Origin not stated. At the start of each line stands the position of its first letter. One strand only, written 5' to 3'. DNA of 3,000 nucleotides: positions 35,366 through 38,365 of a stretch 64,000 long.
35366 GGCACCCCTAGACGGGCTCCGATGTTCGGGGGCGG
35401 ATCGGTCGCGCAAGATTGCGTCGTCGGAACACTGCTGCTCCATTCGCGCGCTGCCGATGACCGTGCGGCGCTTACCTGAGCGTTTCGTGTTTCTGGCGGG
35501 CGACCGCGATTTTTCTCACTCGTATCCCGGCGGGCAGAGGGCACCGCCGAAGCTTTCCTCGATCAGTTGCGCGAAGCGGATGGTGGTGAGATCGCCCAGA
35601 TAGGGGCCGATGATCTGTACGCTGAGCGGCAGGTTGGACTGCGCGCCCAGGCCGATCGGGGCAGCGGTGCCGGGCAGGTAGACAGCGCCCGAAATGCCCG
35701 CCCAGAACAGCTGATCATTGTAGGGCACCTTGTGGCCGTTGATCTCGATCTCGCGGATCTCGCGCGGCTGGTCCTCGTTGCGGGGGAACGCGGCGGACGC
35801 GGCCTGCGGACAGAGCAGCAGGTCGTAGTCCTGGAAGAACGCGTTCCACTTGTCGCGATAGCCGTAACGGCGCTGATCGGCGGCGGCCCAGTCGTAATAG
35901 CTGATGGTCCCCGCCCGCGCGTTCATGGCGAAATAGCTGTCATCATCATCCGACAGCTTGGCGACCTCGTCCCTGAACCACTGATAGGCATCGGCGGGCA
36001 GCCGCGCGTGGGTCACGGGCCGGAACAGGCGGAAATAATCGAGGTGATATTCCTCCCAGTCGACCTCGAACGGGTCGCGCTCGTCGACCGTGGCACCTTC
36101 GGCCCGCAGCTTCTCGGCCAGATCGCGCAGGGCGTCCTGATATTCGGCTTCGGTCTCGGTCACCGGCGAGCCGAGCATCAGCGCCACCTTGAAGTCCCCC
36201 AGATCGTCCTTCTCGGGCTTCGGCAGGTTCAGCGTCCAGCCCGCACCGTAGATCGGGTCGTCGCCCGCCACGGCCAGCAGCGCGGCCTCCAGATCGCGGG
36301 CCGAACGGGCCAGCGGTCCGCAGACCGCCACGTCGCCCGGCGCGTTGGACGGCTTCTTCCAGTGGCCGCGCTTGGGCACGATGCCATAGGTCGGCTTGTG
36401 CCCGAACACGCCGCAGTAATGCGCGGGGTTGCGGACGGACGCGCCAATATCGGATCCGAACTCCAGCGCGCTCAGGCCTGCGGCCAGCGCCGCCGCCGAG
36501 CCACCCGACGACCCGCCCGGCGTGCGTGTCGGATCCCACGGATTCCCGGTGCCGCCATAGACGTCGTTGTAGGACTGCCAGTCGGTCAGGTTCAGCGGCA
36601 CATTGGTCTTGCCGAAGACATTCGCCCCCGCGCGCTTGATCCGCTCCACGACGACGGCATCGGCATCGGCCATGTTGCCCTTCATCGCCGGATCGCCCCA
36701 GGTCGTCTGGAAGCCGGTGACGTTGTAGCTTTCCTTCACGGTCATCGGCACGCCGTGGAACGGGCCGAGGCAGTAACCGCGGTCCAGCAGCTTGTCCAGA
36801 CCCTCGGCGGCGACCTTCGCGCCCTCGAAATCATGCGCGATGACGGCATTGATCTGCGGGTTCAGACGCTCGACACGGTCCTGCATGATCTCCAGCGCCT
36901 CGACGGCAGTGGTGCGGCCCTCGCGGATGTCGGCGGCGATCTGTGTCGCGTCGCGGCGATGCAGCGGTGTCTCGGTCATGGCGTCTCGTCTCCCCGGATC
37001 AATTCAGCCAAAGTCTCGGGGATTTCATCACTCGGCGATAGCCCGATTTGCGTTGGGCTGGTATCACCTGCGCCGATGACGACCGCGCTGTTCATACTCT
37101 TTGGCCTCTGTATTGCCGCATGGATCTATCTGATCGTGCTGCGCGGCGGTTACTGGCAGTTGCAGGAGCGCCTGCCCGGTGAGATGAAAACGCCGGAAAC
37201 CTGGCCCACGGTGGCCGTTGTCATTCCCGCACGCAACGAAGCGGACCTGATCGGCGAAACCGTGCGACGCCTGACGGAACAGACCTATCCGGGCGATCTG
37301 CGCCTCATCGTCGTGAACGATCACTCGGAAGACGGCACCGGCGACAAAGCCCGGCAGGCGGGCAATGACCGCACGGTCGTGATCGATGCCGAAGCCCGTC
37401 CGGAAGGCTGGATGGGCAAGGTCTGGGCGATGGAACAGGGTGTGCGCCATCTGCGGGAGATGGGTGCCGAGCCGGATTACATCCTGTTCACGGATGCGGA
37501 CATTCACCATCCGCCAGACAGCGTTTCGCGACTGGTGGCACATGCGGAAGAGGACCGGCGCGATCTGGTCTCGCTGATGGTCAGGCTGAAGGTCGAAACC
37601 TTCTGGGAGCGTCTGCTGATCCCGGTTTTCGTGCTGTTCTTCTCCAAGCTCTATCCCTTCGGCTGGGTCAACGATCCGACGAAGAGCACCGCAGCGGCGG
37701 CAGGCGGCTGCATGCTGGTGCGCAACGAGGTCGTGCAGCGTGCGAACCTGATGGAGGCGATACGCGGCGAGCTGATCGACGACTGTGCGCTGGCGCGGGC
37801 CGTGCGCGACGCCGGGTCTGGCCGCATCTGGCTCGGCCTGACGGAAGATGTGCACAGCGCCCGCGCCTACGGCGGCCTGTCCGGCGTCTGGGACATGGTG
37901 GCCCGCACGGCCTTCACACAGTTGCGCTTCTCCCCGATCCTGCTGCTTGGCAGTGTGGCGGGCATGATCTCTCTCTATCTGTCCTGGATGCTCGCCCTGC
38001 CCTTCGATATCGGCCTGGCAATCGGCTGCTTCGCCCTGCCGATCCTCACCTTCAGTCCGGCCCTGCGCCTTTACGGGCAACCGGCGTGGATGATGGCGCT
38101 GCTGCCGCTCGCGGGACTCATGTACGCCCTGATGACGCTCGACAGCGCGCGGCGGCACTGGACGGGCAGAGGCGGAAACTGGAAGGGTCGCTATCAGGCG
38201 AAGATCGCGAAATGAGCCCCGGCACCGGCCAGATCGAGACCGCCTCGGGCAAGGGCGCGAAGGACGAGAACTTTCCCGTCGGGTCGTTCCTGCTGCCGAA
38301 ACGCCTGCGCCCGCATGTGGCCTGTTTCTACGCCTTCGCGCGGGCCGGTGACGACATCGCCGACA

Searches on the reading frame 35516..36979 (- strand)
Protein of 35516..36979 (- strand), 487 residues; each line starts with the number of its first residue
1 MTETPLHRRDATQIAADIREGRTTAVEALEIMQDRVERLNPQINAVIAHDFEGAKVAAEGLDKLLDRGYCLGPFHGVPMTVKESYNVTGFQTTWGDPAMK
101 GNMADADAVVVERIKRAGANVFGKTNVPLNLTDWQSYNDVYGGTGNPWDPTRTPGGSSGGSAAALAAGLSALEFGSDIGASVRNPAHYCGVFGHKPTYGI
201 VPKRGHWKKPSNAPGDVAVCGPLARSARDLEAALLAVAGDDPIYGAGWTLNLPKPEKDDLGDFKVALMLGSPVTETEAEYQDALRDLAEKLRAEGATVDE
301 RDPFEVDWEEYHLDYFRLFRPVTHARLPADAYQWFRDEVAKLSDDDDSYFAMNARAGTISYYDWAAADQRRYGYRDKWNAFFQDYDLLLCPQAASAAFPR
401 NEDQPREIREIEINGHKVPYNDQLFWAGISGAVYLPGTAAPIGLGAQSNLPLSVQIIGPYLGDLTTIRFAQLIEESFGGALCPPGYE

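Call 5: search_protein_families(library=pfam, proteins=[window:35516-36979:-], max_evalue=1)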
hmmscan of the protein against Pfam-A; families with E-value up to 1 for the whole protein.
window:35516-36979:- (487 aa): 1 family
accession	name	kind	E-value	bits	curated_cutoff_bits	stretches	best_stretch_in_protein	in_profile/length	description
PF01425.27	Amidase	-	7.1e-86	289.4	27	1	27-464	1-442/445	Amidase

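Call 13: find_related_loci(query=window:35516-36979:-, collection=genome_contigs, flank=6000)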
Query window:35516-36979:- (487 aa) in genome_contigs; peptide patterns used: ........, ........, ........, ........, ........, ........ (x = any residue, [..] = any of these).
52 stretches matched a pattern, but none encodes a relative of the query by tblastn (E <= 1e-3).

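Call 17: find_homologous_proteins(query=window:35516-36979:-, max_evalue=1e-50)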
Query window:35516-36979:- (487 aa): 7865 proteins with E <= 1e-50 among 8000 candidates; the best 120 are listed.
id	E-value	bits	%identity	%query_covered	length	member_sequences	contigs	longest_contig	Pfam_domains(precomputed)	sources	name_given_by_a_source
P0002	0.0e+0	1138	100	100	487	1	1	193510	PF01425.27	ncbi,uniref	ncbi:amidase [Minwuia sp.]|uniref:amidase n=1 Tax=Minwuia sp. TaxID=2493630 RepID=UPI003A95A168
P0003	1.6e-285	966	83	100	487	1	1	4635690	PF01425.27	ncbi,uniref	ncbi:MAG: amidase [Minwuia sp.]|uniref:amidase n=1 Tax=Minwuia sp. TaxID=2493630 RepID=UPI003A8B5E60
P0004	9.3e-285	963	84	100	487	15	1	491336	PF01425.27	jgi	jgi:amidase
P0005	9.1e-274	927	82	100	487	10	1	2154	PF01425.27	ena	-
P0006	8.0e-271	917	79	100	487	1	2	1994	PF01425.27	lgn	-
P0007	1.6e-267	906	80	100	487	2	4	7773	PF01425.27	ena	-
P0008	3.3e-237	806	72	100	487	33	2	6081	PF01425.27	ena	-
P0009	1.7e-227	774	70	100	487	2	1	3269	PF01425.27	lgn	-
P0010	2.7e-221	754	68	100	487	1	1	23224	PF01425.27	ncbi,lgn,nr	ncbi:MAG: amidase [Minwuia sp.]|nr:amidase [Minwuia sp.]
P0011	1.1e-164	567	55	98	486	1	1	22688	PF01425.27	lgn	-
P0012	1.5e-159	550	54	100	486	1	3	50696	PF01425.27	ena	-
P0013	6.6e-159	548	54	99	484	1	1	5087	PF01425.27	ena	-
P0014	6.8e-159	548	53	100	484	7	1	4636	PF01425.27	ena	-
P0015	7.8e-159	548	53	98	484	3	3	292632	PF01425.27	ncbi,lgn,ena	-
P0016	1.8e-158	547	53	100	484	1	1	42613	PF01425.27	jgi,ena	-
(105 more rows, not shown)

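Call 18: find_encoding_contigs(protein=P0003, flank=6000, max_places=2)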
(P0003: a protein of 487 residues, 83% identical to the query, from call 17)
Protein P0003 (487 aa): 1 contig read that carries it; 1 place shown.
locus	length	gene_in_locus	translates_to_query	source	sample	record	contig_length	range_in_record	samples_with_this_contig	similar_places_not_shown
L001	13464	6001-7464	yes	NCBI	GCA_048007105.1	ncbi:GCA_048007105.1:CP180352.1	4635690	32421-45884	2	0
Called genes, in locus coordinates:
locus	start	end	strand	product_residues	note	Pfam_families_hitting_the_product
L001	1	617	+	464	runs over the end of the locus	PF11794:HpaB_N, PF03241:HpaB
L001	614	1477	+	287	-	PF00581:Rhodanese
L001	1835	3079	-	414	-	PF00890:FAD_binding_2 (faint), PF01266:DAO (faint), PF01593:Amino_oxidase, PF13450:NAD_binding_8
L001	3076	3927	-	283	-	PF00494:SQS_PSY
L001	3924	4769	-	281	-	PF00494:SQS_PSY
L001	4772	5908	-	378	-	PF13506:Glyco_transf_21, PF00535:Glycos_transf_2, PF13641:Glyco_tranf_2_3, PF13632:Glyco_trans_2_3 (weak)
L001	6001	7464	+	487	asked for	PF01425:Amidase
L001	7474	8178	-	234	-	PF00117:GATase, PF07722:Peptidase_C26 (faint)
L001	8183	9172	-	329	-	PF08240:ADH_N, PF00107:ADH_zinc_N, PF13602:ADH_zinc_N_2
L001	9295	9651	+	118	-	PF22277:EncFtn-like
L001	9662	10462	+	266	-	PF04454:Linocin_M18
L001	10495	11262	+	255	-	PF00596:Aldolase_II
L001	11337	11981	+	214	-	PF02581:TMP-TENI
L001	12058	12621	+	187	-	PF08207:EFP_N, PF01132:EFP, PF09285:Elong-fact-P_C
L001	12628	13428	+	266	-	PF00459:Inositol_P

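Call 19: find_encoding_contigs(protein=P0004, flank=6000, max_places=2)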
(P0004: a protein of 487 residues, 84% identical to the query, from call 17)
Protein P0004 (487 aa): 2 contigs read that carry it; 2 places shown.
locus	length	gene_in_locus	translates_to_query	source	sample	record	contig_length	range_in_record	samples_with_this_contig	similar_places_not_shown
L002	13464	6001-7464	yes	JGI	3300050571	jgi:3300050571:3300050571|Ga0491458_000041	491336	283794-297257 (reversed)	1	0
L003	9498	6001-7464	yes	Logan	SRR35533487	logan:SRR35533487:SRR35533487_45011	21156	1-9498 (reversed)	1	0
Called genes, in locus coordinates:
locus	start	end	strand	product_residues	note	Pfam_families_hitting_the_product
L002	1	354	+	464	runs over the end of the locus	PF11794:HpaB_N, PF03241:HpaB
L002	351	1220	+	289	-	PF00581:Rhodanese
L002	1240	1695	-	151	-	PF05232:BTP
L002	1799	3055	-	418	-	PF00890:FAD_binding_2 (faint), PF01266:DAO (faint), PF01593:Amino_oxidase, PF03486:HI0933_like (faint), PF06100:MCRA (faint), PF07992:Pyr_redox_2 (faint), PF13450:NAD_binding_8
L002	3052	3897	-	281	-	PF00494:SQS_PSY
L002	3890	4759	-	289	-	PF00494:SQS_PSY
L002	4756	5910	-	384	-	PF13506:Glyco_transf_21 (weak), PF00535:Glycos_transf_2, PF13641:Glyco_tranf_2_3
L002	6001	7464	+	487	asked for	PF01425:Amidase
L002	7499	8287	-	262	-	PF00378:ECH_1, PF16113:ECH_2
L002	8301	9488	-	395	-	PF02540:NAD_synthase (weak), PF03054:tRNA_Me_trans, PF20259:tRNA_Me_trans_M, PF20258:tRNA_Me_trans_C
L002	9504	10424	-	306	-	PF00106:adh_short, PF08659:KR, PF13561:adh_short_C2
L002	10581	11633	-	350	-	PF08240:ADH_N, PF00107:ADH_zinc_N, PF13602:ADH_zinc_N_2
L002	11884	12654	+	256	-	PF00005:ABC_tran, PF13304:AAA_21 (faint), PF12399:BCA_ABC_TP_C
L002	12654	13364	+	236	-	PF00005:ABC_tran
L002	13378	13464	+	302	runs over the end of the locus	PF02653:BPD_transp_2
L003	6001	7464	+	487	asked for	PF01425:Amidase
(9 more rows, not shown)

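Call 20: find_encoding_contigs(protein=P0010, flank=6000, max_places=2)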
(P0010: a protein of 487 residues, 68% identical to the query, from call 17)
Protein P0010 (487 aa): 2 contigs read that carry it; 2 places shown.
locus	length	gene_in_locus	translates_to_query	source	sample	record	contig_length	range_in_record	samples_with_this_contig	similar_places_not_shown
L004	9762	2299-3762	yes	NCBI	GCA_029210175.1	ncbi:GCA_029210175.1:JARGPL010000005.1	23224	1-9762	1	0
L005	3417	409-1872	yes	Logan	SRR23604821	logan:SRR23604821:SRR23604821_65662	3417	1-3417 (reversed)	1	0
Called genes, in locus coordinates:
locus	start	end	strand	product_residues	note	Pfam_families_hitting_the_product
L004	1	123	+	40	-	PF13586:DDE_Tnp_1_2 (weak)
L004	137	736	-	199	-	-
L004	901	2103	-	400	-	PF00108:Thiolase_N, PF22691:Thiolase_C_1, PF02803:Thiolase_C (weak)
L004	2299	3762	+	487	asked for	PF01425:Amidase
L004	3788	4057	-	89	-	PF11066:DUF2867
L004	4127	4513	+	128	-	PF07366:SnoaL (weak), PF12680:SnoaL_2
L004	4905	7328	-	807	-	PF10070:DabA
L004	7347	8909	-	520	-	PF00662:Proton_antipo_N, PF00361:Proton_antipo_M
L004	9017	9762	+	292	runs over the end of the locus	PF00126:HTH_1, PF03466:LysR_substrate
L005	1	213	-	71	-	?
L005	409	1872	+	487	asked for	PF01425:Amidase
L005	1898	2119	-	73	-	PF11066:DUF2867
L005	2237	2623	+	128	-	PF07366:SnoaL (weak), PF12680:SnoaL_2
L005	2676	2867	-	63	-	-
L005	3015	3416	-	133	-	?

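Call 92: find_encoding_contigs(protein=P0007, flank=5000, max_places=4)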
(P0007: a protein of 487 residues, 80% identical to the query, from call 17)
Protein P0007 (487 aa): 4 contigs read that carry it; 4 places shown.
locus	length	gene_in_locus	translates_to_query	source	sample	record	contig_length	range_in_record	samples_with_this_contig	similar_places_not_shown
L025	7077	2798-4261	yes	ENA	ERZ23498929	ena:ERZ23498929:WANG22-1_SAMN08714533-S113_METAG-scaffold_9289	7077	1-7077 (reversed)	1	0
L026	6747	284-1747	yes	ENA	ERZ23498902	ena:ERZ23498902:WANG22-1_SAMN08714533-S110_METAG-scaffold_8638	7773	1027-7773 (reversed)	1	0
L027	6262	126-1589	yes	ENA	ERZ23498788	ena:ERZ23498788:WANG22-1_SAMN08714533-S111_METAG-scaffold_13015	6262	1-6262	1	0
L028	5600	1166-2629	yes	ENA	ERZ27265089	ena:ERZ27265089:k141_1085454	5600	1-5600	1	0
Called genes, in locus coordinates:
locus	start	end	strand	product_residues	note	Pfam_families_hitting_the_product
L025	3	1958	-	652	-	?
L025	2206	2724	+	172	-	PF00436:SSB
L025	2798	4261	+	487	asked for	PF01425:Amidase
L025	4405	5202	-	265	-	PF00378:ECH_1, PF16113:ECH_2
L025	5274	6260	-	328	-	PF00892:EamA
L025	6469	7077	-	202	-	?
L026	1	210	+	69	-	?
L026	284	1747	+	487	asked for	PF01425:Amidase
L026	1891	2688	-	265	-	PF00378:ECH_1, PF16113:ECH_2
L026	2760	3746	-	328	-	PF00892:EamA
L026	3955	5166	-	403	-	PF00764:Arginosuc_synth, PF20979:Arginosuc_syn_C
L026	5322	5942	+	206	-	PF02463:SMC_N (faint), PF00005:ABC_tran, PF13304:AAA_21 (faint)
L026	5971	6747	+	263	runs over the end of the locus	PF03649:UPF0014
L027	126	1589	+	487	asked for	PF01425:Amidase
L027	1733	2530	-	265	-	PF00378:ECH_1, PF16113:ECH_2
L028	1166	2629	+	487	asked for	PF01425:Amidase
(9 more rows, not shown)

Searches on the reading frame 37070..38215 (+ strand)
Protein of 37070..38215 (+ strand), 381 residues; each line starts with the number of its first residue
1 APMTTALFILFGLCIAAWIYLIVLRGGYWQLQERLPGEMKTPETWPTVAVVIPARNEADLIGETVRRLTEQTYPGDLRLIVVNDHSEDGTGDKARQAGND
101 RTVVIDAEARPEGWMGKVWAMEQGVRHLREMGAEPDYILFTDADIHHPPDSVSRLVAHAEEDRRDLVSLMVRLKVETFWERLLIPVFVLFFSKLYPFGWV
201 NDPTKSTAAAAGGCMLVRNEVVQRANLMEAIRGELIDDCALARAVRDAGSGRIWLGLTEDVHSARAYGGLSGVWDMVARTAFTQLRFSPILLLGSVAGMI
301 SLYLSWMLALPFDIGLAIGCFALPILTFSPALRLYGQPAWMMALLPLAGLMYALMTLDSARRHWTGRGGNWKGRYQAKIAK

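Call 97: search_protein_families(library=pfam, proteins=[window:37070-38215:+], max_evalue=0.001)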
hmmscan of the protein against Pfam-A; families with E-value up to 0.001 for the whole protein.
window:37070-38215:+ (381 aa): 6 families
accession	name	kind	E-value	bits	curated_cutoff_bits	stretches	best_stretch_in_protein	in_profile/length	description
PF00535.33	Glycos_transf_2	-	3.6e-22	79.5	23.3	1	50-222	2-164/168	Glycosyl transferase family 2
PF13641.12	Glyco_tranf_2_3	-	9.3e-16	59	27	1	46-249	1-198/230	Glycosyltransferase like family 2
PF13506.12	Glyco_transf_21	-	4.1e-14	52.9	21.7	1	110-249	11-141/174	Glycosyl transferase family 21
PF13632.12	Glyco_trans_2_3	-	0.00034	20.9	27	0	137-348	1-193/198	Glycosyl transferase family group 2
PF10111.15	Glyco_tranf_2_2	-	0.00083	19.4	27.3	0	50-156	2-103/276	Glycosyltransferase like family 2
PF13704.12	Glyco_tranf_2_4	-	0.00096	20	27.5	0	55-144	1-81/98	Glycosyl transferase family 2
